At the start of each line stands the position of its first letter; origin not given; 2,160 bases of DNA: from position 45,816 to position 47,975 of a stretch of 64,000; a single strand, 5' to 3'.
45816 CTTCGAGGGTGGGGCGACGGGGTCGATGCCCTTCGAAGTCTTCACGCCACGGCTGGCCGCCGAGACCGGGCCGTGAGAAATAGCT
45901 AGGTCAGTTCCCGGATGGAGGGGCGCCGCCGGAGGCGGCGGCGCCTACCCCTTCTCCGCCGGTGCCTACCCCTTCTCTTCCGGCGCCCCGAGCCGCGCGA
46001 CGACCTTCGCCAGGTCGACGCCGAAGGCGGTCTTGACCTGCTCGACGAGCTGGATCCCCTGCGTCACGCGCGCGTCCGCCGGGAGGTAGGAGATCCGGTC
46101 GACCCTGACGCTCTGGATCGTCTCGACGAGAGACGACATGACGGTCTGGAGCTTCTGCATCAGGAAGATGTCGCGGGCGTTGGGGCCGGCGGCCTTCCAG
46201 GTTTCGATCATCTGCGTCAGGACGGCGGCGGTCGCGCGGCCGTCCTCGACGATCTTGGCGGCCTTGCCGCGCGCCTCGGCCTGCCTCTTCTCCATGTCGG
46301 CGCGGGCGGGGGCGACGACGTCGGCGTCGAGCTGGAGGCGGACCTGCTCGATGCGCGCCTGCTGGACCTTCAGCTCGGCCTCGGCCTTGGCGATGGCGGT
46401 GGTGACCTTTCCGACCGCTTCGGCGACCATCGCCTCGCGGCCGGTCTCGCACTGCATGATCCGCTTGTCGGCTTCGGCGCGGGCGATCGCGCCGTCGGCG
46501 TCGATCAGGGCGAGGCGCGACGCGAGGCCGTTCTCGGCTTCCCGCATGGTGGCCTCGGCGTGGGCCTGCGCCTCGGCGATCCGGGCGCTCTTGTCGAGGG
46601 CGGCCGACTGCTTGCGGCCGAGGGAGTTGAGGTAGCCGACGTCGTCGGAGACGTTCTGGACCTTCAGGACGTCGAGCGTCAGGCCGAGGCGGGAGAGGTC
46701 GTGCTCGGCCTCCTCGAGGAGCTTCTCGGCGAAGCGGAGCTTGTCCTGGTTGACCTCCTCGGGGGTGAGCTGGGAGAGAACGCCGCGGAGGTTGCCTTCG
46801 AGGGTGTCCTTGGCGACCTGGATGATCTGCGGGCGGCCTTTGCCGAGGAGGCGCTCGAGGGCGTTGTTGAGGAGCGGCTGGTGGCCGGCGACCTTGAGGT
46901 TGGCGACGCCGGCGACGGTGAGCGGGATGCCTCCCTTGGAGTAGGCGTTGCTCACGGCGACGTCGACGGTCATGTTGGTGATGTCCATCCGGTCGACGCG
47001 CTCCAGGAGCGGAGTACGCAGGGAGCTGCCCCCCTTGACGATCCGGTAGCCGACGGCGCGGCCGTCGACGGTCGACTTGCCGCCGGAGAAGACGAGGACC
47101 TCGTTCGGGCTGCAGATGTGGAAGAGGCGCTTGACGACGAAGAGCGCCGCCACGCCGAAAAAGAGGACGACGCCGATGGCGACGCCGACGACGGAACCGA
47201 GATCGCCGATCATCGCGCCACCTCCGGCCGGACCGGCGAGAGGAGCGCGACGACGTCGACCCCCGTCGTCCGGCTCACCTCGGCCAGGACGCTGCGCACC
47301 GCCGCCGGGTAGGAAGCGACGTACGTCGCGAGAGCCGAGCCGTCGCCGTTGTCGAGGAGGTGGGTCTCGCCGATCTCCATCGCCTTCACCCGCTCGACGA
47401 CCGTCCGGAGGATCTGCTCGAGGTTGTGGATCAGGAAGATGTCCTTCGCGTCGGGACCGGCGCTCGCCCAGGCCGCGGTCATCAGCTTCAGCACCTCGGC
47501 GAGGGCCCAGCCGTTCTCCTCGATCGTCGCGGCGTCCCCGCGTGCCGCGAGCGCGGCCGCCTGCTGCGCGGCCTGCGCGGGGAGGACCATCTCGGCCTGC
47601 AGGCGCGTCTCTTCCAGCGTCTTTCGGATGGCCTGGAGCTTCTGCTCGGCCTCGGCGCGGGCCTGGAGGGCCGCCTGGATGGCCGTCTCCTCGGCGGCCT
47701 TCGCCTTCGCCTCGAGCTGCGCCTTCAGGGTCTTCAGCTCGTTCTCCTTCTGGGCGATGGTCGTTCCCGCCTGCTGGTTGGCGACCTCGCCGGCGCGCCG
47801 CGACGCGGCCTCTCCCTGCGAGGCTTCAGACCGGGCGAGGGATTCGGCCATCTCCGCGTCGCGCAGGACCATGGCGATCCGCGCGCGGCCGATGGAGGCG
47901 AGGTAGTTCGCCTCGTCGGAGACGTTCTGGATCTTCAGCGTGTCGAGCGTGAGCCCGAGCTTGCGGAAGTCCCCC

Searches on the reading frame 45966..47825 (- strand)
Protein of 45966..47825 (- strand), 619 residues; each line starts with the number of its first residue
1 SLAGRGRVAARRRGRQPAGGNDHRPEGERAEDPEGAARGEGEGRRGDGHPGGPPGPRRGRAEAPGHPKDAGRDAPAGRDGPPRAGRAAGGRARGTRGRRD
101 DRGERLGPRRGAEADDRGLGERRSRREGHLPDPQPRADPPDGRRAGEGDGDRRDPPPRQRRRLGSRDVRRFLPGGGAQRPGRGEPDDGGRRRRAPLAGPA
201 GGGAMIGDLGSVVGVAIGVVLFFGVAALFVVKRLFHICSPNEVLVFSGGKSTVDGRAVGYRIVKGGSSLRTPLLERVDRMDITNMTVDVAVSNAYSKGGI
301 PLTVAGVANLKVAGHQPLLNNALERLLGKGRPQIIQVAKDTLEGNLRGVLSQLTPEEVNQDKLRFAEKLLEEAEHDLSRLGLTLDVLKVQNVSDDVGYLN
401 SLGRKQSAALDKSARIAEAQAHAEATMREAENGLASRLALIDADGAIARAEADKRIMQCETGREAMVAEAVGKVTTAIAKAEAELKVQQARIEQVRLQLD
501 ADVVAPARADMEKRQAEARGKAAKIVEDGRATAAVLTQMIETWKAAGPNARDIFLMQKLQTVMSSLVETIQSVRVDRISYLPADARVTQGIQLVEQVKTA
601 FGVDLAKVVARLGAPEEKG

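Call 40: search_protein_families(library=pfam, proteins=[window:45966-47825:-], max_evalue=0.001)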
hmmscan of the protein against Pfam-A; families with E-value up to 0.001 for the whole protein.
window:45966-47825:- (619 aa): 1 family
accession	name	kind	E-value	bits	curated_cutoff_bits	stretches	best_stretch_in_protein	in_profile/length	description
PF01145.31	Band_7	-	3.4e-20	73.3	23.6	1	239-423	4-176/176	SPFH domain / Band 7 family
